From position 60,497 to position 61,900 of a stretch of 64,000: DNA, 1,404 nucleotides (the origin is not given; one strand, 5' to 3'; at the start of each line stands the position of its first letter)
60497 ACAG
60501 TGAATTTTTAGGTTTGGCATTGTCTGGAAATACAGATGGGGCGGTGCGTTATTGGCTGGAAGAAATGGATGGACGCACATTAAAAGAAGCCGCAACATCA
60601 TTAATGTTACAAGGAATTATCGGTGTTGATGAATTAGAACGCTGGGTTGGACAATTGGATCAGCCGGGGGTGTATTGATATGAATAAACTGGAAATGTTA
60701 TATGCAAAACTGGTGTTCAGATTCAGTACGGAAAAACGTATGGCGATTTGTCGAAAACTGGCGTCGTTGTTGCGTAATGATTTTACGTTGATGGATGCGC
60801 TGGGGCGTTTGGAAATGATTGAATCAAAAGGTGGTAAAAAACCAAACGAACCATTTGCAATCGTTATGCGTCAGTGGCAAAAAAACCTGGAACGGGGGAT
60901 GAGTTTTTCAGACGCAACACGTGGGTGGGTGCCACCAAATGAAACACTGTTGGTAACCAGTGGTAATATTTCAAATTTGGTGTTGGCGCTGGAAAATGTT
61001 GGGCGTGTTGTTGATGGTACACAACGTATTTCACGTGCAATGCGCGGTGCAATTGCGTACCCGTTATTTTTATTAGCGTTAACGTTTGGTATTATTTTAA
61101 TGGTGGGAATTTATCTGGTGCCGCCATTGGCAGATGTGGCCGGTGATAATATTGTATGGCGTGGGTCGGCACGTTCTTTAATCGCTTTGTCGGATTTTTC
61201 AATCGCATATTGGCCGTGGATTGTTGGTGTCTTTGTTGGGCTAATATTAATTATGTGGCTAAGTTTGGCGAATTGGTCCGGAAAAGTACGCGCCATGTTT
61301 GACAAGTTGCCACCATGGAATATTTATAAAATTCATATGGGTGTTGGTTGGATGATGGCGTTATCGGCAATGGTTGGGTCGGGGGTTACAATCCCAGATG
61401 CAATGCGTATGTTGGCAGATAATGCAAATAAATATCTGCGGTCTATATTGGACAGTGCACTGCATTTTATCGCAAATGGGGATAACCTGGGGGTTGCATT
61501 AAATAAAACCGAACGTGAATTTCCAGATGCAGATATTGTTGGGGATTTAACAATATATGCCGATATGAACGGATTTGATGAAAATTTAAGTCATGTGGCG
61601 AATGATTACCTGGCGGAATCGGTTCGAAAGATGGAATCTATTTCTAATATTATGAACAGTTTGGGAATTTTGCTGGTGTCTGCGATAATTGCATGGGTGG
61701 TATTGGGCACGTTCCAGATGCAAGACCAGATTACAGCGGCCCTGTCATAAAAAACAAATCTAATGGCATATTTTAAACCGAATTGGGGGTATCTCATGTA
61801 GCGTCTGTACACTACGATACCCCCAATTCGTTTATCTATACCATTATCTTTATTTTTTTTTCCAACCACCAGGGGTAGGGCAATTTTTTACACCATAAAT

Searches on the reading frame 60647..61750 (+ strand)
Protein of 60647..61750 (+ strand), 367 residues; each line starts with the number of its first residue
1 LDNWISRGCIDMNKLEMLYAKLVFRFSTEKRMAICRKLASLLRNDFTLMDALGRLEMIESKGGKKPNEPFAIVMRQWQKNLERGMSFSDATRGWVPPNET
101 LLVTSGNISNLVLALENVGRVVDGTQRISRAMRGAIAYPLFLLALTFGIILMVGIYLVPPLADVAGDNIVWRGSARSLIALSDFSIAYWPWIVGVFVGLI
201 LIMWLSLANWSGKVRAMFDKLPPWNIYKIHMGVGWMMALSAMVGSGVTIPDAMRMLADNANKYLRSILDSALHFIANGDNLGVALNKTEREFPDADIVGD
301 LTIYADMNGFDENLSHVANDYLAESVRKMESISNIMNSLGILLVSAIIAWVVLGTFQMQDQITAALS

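Call 21: search_protein_families(library=pfam, proteins=[window:60647-61747:+], max_evalue=0.001)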
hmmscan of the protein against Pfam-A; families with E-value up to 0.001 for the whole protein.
window:60647-61747:+ (367 aa): 1 family
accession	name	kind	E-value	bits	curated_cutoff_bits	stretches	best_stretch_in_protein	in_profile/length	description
PF00482.28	T2SSF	-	8.5e-23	81.1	25.2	2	238-354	4-121/125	Type II secretion system (T2SS), protein F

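Call 72: find_encoding_contigs(protein=window:60647-61750:+, flank=10000, max_places=3)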
Protein window:60647-61750:+ (367 aa): no gene with exactly this product is on record in the collection.
